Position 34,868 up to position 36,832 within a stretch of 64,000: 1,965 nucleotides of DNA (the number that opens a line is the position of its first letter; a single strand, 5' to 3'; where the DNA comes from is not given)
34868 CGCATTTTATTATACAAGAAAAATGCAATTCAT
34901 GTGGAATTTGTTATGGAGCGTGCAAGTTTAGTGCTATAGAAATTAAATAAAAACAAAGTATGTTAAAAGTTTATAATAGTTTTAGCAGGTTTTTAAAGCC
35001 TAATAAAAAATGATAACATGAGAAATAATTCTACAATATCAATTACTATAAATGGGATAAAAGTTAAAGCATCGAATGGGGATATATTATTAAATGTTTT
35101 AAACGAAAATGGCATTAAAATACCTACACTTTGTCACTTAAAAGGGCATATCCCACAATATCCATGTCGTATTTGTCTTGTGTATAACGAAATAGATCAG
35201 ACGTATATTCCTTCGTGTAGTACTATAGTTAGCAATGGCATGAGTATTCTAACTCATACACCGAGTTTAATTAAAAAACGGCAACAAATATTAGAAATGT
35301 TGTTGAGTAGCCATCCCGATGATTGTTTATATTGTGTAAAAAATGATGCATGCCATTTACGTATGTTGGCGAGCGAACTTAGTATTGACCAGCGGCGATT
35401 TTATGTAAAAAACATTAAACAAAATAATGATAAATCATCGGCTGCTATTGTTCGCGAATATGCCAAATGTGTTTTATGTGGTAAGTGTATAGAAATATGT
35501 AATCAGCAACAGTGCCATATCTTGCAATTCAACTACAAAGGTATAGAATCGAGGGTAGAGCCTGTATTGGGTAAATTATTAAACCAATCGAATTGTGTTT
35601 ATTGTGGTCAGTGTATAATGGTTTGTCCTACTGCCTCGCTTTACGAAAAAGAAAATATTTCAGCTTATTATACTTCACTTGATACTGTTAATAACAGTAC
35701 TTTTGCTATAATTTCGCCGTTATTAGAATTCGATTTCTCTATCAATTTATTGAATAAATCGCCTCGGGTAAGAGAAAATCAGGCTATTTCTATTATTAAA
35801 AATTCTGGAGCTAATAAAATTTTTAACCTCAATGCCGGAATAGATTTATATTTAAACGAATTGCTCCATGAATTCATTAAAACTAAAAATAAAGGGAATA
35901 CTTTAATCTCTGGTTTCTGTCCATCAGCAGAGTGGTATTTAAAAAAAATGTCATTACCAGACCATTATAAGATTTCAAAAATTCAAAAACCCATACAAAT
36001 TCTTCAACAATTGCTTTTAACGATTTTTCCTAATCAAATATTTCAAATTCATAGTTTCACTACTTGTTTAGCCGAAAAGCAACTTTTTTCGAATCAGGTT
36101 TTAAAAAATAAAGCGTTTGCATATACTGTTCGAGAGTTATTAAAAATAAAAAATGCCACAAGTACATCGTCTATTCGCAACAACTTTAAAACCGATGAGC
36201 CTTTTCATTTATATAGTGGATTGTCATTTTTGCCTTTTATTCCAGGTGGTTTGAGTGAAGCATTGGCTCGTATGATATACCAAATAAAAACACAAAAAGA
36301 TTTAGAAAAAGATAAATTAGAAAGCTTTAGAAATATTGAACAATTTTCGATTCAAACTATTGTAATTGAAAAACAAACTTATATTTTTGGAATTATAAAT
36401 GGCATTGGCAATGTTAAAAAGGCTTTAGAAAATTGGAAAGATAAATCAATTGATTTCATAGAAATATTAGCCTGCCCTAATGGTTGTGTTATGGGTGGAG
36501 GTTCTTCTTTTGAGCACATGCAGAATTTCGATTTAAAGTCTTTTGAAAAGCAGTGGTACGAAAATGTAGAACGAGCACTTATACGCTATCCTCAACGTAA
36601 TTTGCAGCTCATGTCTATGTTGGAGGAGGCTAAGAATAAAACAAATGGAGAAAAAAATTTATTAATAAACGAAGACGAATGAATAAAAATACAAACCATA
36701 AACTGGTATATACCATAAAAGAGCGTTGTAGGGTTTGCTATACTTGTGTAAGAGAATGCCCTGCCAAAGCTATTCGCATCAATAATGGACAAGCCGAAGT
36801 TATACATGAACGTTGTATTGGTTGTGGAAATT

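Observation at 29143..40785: Redox/H2-sensing island: trimeric HydCBA-type hydrogenase bracketed by two different sensory-hydrogenase signalling branches plus Rex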

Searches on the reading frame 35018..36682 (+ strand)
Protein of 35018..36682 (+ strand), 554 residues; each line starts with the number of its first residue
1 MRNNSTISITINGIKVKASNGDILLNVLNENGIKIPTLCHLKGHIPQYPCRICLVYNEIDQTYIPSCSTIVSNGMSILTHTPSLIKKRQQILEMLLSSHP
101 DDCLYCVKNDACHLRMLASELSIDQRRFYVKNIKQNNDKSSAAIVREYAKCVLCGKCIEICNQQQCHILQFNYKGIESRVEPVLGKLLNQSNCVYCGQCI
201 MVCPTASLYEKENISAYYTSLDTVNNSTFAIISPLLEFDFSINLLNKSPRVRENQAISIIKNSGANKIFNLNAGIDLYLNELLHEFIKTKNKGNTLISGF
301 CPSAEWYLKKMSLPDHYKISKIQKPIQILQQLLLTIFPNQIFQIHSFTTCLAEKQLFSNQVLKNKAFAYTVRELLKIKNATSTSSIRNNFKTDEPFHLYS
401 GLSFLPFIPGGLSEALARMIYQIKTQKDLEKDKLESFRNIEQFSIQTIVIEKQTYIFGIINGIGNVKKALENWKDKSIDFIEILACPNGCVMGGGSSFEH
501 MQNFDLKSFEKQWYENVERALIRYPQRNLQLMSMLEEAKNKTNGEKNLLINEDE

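Call 3: search_protein_families(library=pfam, proteins=[window:35018-36682:+], max_evalue=0.01)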
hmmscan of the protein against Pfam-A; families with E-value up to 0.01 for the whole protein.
window:35018-36682:+ (554 aa): 14 families
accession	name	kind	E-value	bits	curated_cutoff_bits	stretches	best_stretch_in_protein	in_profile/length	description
PF02906.19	Fe_hyd_lg_C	-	1e-19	71.6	22.1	1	228-494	3-245/245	Iron only hydrogenase large subunit, C-terminal domain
PF13510.11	Fer2_4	-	7.4e-13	48.8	22.8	1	6-81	3-81/82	2Fe-2S iron-sulfur cluster binding domain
PF10588.14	NADH-G_4Fe-4S_3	-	1.6e-12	47.2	27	1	88-127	1-40/40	NADH-ubiquinone oxidoreductase-G iron-sulfur binding region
PF12838.12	Fer4_7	-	1.1e-06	29.4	27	1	150-206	1-51/52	4Fe-4S dicluster domain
PF13484.11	Fer4_16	-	4.9e-06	27.7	30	1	192-215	1-25/66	4Fe-4S double cluster binding domain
PF00037.32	Fer4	-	7.1e-06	26.1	21.1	1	189-206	4-21/24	4Fe-4S binding domain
PF13183.11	Fer4_8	-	0.00011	23.1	27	0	191-218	3-31/68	4Fe-4S dicluster domain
PF13237.11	Fer4_10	-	0.00021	21.6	25.5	1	144-204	2-53/53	4Fe-4S dicluster domain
PF13187.11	Fer4_9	-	0.00056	20.3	27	1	150-205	1-49/52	4Fe-4S dicluster domain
PF25160.1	LdpA_Fe-S-bd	-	0.0012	19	27.6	0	190-208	25-43/49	LdpA Fe-S cluster-binding domain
PF17179.9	Fer4_22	-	0.0022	19.3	27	0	192-215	1-24/95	4Fe-4S dicluster domain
PF14697.11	Fer4_21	-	0.0028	18.2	35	1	149-205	6-53/59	4Fe-4S dicluster domain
PF13534.11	Fer4_17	-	0.0029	18.6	22.2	0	191-205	44-58/61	4Fe-4S dicluster domain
PF12837.12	Fer4_6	-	0.0063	16.9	25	1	189-205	5-21/24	4Fe-4S binding domain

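Call 5: search_solved_structures(query=window:35018-36682:+, show_alignments=2, max_evalue=0.001)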
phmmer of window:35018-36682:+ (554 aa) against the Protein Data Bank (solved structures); distinct sequences matched with E-value up to 0.001: 99 (the best 60 are shown).
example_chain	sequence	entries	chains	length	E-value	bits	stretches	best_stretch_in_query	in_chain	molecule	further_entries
8a6t_A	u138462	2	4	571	1.1e-68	235.5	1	7-545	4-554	Electron bifurcating hydrogenase subunit HydA1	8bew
7p5h_A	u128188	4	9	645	1.9e-56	195.3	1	19-537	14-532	Fe-hydrogenase, subunit alpha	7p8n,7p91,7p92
7q4v_A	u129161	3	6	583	3.4e-52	181.2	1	7-543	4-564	Iron hydrogenase HydA1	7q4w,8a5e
7qhf_A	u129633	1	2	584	8.6e-43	150.2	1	8-532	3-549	Iron hydrogenase 1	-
5la3_A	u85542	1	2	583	1.2e-42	149.7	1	9-532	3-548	Iron hydrogenase 1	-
6gly_A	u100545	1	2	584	1.5e-42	149.4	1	8-532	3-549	Iron hydrogenase 1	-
6gm0_A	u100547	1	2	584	1.6e-42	149.3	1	8-532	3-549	Iron hydrogenase 1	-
8cjy_A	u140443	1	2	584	1.7e-42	149.2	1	8-532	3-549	Iron hydrogenase 1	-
1c4a_A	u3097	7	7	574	1.8e-42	149.1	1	8-532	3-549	PROTEIN (FE-ONLY HYDROGENASE) | PROTEIN (PERIPLASMIC HYDROGENASE 1) | Iron hydrogenase 1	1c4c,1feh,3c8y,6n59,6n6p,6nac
4xdd_A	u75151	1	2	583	1.9e-42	149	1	8-532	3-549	Iron hydrogenase 1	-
4xdc_A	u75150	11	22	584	2e-42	149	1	8-532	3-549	Iron hydrogenase 1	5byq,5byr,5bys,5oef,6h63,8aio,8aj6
6glz_A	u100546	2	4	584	2e-42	149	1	8-532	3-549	Iron hydrogenase 1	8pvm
6gm3_A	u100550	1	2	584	2.2e-42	148.8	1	8-532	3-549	Iron hydrogenase 1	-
6yf4_A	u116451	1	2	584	2.5e-42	148.6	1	8-532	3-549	Iron hydrogenase 1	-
9rj9_A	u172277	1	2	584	2.9e-42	148.4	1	8-532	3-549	Iron hydrogenase 1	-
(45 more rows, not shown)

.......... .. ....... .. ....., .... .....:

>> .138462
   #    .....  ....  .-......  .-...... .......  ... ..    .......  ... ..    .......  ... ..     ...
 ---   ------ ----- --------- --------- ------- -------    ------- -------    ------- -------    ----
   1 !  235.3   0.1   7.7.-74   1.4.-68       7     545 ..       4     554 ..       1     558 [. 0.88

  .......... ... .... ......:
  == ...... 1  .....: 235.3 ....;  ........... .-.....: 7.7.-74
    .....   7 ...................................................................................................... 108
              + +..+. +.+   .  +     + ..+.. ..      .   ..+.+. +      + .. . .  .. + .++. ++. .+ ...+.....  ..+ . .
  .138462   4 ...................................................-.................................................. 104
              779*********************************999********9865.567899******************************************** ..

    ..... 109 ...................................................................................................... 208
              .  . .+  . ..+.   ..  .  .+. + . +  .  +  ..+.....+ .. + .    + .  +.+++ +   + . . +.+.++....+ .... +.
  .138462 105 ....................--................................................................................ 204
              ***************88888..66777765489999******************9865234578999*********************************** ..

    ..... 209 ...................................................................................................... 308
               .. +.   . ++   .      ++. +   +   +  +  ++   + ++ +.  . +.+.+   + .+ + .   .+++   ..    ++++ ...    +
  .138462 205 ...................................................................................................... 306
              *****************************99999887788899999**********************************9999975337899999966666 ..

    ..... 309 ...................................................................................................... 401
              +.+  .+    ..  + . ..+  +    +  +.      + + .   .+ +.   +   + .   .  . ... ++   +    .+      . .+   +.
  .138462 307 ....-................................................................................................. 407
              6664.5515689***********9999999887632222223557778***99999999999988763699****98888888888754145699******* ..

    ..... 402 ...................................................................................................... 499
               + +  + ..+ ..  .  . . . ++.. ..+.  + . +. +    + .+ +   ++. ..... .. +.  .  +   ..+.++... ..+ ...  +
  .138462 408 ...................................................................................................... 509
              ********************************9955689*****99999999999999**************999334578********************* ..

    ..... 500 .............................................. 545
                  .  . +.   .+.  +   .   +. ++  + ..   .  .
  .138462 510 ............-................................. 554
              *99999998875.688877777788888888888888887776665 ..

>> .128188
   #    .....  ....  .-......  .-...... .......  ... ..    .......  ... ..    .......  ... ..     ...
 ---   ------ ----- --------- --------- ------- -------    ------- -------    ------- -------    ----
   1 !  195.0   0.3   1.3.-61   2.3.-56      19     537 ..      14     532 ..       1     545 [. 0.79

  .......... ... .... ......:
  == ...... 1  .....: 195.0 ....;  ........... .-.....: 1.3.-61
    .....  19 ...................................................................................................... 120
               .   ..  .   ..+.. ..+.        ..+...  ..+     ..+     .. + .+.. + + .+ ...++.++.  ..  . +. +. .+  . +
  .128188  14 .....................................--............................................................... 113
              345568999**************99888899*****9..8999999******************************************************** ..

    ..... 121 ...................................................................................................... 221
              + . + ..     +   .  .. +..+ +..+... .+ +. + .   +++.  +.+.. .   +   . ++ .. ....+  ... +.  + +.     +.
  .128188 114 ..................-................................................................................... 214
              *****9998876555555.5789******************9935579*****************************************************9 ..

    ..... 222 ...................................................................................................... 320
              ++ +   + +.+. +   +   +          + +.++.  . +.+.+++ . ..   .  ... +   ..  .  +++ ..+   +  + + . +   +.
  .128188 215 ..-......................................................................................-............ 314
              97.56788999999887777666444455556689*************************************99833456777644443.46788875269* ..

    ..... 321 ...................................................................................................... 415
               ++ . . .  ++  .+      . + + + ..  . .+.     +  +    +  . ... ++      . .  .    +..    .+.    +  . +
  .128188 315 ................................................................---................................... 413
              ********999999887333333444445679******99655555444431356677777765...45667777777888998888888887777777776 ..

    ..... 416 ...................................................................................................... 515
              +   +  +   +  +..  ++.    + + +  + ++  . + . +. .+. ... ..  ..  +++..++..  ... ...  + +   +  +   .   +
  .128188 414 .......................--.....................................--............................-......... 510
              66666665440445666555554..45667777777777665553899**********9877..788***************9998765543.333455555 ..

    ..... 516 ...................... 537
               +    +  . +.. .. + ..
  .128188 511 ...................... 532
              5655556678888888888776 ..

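Call 6: search_protein_families(library=ncbifam, proteins=[window:35018-36682:+], max_evalue=0.001)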
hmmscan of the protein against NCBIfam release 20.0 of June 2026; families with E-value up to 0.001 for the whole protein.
window:35018-36682:+ (554 aa): 26 families (the best 25 are shown)
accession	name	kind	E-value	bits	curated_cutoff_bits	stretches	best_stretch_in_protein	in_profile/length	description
NF040763.1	FeFe_hydrog_A6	exception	5.9e-96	322.1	765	1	7-546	1-559/571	NADH-dependent [FeFe] hydrogenase, group A6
NF040762.1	Hydr_FeFe_Clost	exception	1.4e-59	202.2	900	1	8-536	2-552/572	ferredoxin hydrogenase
TIGR02512.1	FeFe_hydrog_A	subfamily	3.4e-51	174.3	405.95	1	143-496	1-372/375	[FeFe] hydrogenase, group A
NF005745.0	PRK07569.1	equivalog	3.7e-44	150.9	333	1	7-213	4-212/238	bidirectional hydrogenase complex protein HoxU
NF006305.0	PRK08493.1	equivalog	2.3e-33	115.3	591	1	7-212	2-225/819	NADH-quinone oxidoreductase subunit G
TIGR01973.1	NuoG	equivalog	1.2e-25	90.4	470.05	1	9-211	1-201/606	NADH-quinone oxidoreductase subunit NuoG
NF009454.0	PRK12814.1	equivalog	1.7e-22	79.6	916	1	6-104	3-101/657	putative NADPH-dependent glutamate synthase small subunit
TIGR04105.1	FeFe_hydrog_B1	subfamily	6.9e-21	74.4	450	1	147-446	140-432/462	monomeric [FeFe] hydrogenase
NF005895.0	PRK07860.1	equivalog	1.7e-19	69.4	802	1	4-208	15-220/811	NADH-quinone oxidoreductase subunit G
NF004546.0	PRK05888.3-3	equivalog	1.2e-06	28.1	260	1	129-220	44-136/196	NADH-quinone oxidoreductase subunit NuoI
NF004541.0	PRK05888.2-2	equivalog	3.1e-06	27.1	217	0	189-215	92-118/168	NADH-quinone oxidoreductase subunit NuoI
NF042909.1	FMH_DH_FwdF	exception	4.7e-06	26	375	1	87-211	41-158/336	tungsten-dependent formylmethanofuran dehydrogenase subunit FwdF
NF004537.0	PRK05888.1-3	equivalog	9.3e-06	25.3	163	0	189-210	111-132/204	NADH-quinone oxidoreductase subunit NuoI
NF006221.0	PRK08348.1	subfamily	2.3e-05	24.1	124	1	143-212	38-96/136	NADH-plastoquinone oxidoreductase subunit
NF009053.0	PRK12387.1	subfamily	3.2e-05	23.8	204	0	188-208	70-90/180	formate hydrogenlyase complex iron-sulfur subunit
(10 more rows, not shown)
